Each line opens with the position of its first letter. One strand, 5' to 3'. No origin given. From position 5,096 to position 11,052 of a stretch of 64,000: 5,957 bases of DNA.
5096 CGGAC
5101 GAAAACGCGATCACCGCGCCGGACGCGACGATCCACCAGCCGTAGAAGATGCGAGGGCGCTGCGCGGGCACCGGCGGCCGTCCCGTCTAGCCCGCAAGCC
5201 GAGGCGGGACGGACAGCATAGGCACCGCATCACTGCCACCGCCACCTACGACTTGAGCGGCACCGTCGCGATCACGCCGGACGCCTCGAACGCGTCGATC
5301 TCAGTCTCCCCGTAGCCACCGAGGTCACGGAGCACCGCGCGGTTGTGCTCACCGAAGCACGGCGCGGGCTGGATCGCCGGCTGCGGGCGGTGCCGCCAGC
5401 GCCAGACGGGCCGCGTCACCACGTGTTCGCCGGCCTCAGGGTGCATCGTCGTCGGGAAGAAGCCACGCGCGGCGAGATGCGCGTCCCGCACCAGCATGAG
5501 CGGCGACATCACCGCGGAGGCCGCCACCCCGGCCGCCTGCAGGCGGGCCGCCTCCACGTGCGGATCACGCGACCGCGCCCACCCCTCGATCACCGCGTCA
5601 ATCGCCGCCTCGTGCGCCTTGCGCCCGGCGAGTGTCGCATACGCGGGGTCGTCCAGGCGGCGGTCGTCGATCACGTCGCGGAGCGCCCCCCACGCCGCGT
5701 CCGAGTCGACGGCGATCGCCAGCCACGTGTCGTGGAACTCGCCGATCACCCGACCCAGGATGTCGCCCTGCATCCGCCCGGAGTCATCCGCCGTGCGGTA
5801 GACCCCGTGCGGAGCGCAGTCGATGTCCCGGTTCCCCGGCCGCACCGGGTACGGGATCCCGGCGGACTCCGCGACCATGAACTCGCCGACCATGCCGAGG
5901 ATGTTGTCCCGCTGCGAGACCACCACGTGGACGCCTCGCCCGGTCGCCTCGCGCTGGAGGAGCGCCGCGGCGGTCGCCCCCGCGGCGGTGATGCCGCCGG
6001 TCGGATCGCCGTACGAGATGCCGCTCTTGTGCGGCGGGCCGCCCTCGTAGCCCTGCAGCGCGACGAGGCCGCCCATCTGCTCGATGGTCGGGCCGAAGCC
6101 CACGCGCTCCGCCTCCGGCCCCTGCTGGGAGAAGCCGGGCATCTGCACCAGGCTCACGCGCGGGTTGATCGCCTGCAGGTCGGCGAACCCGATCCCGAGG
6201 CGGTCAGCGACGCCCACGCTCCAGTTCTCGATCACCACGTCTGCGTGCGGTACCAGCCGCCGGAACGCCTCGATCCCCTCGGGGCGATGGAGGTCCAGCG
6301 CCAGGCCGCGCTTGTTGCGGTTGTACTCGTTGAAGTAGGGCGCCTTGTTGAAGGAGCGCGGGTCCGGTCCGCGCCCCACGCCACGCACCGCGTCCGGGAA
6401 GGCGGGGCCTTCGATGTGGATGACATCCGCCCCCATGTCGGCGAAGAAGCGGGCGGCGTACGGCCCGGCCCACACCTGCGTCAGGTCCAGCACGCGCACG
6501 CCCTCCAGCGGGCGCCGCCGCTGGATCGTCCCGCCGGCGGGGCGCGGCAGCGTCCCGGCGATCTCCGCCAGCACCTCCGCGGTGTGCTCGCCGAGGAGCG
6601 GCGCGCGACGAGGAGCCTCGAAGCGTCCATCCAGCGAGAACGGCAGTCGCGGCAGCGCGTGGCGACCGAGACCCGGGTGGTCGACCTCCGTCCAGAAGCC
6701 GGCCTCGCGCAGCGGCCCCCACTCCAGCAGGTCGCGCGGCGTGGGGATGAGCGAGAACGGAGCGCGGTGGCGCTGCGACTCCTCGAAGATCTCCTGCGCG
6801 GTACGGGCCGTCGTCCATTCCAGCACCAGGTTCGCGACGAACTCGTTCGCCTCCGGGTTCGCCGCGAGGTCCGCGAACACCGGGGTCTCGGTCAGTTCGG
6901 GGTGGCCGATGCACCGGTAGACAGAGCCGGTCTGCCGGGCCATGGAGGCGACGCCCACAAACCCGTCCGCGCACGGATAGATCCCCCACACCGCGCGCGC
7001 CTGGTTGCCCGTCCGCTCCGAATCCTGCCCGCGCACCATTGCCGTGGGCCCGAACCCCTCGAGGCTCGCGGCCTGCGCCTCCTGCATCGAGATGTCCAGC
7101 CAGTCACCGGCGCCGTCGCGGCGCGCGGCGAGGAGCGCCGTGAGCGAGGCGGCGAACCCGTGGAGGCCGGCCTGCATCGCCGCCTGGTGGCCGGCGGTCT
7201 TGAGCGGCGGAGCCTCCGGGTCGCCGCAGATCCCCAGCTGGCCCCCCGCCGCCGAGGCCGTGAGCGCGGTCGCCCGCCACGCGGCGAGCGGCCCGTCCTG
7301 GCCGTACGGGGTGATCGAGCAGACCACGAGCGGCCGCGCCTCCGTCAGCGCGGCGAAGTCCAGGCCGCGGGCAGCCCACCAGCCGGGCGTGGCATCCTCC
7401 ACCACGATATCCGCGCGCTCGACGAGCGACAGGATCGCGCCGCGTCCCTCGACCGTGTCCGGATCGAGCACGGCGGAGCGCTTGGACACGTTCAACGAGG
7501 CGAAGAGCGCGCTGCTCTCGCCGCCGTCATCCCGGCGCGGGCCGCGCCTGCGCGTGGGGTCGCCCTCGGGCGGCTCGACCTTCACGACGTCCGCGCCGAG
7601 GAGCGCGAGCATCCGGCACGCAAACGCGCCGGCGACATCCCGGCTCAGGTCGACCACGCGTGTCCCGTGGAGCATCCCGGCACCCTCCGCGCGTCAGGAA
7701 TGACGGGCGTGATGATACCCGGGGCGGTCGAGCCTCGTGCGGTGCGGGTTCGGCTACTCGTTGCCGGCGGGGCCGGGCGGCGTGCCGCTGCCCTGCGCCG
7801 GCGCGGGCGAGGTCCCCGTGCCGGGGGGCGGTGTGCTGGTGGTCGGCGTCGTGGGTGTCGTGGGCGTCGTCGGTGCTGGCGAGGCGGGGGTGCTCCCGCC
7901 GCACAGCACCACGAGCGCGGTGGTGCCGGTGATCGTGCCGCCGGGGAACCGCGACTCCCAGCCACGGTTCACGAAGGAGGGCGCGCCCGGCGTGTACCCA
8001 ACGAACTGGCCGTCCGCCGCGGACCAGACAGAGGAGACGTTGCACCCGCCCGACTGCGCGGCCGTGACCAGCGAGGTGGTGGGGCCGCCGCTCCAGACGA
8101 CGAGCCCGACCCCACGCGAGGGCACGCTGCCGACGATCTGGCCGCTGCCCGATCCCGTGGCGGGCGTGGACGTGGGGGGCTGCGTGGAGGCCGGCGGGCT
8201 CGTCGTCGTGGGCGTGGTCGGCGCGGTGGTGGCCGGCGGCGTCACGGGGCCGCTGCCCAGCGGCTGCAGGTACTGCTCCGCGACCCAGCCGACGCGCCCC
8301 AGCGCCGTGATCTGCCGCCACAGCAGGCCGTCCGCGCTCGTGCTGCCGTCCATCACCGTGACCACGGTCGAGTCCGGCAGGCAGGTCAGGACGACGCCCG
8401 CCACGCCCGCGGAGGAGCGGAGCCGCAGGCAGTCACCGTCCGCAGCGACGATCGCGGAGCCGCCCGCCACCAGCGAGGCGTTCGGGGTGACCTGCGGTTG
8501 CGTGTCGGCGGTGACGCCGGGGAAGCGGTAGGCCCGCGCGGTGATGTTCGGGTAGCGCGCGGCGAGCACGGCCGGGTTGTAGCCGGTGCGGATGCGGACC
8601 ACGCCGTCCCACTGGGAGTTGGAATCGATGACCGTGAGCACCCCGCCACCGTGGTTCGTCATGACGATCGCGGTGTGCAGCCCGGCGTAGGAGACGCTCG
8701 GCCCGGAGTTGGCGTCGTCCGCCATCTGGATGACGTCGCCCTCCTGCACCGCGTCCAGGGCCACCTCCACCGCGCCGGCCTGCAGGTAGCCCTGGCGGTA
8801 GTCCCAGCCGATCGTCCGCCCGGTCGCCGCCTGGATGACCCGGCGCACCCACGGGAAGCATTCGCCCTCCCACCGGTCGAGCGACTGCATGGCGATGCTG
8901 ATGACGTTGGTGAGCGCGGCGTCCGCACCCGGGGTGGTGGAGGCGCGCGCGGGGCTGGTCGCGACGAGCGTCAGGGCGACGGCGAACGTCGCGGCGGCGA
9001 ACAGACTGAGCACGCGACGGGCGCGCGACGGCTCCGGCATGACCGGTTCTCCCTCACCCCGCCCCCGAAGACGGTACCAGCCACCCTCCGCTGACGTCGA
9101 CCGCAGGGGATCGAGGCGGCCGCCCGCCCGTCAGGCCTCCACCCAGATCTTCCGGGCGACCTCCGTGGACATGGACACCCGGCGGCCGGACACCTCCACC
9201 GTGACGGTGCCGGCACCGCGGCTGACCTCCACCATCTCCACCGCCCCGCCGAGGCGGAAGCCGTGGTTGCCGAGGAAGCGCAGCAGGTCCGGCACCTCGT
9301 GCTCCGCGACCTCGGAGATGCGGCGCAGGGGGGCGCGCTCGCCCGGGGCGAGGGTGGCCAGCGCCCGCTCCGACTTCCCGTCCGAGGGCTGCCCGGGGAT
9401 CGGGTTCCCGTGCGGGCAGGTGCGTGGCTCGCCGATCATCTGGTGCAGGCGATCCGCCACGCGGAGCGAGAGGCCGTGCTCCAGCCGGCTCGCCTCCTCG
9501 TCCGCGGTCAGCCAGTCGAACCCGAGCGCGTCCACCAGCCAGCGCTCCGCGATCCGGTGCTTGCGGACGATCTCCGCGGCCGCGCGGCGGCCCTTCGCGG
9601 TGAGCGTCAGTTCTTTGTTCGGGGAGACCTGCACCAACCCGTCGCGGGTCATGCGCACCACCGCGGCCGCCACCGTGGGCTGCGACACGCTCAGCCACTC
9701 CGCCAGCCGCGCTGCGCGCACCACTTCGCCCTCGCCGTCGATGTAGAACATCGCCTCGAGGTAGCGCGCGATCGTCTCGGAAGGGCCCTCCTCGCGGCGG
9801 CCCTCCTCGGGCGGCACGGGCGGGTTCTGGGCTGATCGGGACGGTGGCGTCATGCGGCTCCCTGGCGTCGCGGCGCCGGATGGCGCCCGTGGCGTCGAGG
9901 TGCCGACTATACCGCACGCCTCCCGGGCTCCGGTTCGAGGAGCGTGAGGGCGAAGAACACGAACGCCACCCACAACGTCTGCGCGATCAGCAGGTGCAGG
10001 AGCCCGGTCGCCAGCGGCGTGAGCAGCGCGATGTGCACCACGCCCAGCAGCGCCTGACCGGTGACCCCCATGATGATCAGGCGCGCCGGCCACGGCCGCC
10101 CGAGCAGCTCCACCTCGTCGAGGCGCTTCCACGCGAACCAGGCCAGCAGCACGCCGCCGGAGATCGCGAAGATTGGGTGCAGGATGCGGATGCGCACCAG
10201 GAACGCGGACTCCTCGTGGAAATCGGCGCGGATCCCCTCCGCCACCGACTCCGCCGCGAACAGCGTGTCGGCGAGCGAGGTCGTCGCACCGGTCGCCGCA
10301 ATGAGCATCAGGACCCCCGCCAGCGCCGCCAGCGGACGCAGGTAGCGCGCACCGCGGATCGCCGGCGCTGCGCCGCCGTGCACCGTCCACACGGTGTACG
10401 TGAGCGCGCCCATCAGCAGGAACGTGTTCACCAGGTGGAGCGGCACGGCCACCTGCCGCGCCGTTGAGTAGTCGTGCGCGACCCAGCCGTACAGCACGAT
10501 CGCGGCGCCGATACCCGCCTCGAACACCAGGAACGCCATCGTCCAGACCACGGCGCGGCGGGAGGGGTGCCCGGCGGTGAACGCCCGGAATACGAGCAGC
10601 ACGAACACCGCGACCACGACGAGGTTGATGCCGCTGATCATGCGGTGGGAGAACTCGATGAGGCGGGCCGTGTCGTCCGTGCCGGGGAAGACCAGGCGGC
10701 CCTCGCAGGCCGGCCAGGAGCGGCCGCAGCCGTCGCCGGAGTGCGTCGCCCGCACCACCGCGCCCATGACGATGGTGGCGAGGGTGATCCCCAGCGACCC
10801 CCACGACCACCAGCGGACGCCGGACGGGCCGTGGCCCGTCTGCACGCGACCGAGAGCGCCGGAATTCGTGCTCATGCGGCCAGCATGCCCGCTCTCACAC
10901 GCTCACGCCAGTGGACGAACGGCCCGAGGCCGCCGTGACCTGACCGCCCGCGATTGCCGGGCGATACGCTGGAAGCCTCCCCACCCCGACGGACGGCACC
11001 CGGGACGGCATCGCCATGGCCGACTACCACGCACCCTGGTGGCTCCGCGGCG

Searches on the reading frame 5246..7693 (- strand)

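Call 97: search_protein_families(library=pfam, proteins=[window:5246-7693:-], max_evalue=0.001)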
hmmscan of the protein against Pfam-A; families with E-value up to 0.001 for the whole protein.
window:5246-7693:- (815 aa): 1 family
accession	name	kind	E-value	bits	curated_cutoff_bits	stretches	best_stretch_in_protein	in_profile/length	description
PF02515.22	CoA_transf_3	-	2.9e-174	579.9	23.3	3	8-371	1-366/366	CoA-transferase family III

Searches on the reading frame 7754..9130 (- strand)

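Call 97: search_protein_families(library=pfam, proteins=[window:7754-9130:-], max_evalue=0.001)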
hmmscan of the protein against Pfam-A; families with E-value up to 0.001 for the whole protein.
window:7754-9130:- (458 aa): 1 family
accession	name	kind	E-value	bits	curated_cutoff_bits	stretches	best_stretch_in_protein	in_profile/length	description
PF08239.17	SH3_3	-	3.6e-05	24.3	27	0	235-289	3-54/54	Bacterial SH3 domain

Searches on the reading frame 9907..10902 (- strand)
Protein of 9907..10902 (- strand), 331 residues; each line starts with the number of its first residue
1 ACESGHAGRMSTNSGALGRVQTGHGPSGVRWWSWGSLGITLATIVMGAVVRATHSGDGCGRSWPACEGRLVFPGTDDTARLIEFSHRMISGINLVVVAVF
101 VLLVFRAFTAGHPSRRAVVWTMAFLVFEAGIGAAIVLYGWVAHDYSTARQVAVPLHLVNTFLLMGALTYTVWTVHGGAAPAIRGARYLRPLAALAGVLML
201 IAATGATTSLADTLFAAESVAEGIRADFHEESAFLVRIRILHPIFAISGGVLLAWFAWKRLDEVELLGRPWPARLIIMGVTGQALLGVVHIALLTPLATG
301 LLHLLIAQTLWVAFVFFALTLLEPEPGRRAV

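Call 54: search_protein_families(library=pfam, proteins=[window:9907-10902:-], max_evalue=0.001)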
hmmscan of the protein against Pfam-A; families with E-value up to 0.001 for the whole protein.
window:9907-10902:- (331 aa): 1 family
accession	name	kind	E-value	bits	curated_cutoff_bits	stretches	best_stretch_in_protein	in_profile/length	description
PF02628.20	COX15-CtaA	-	8.9e-32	110.8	29.9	1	30-315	1-322/322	Cytochrome oxidase assembly protein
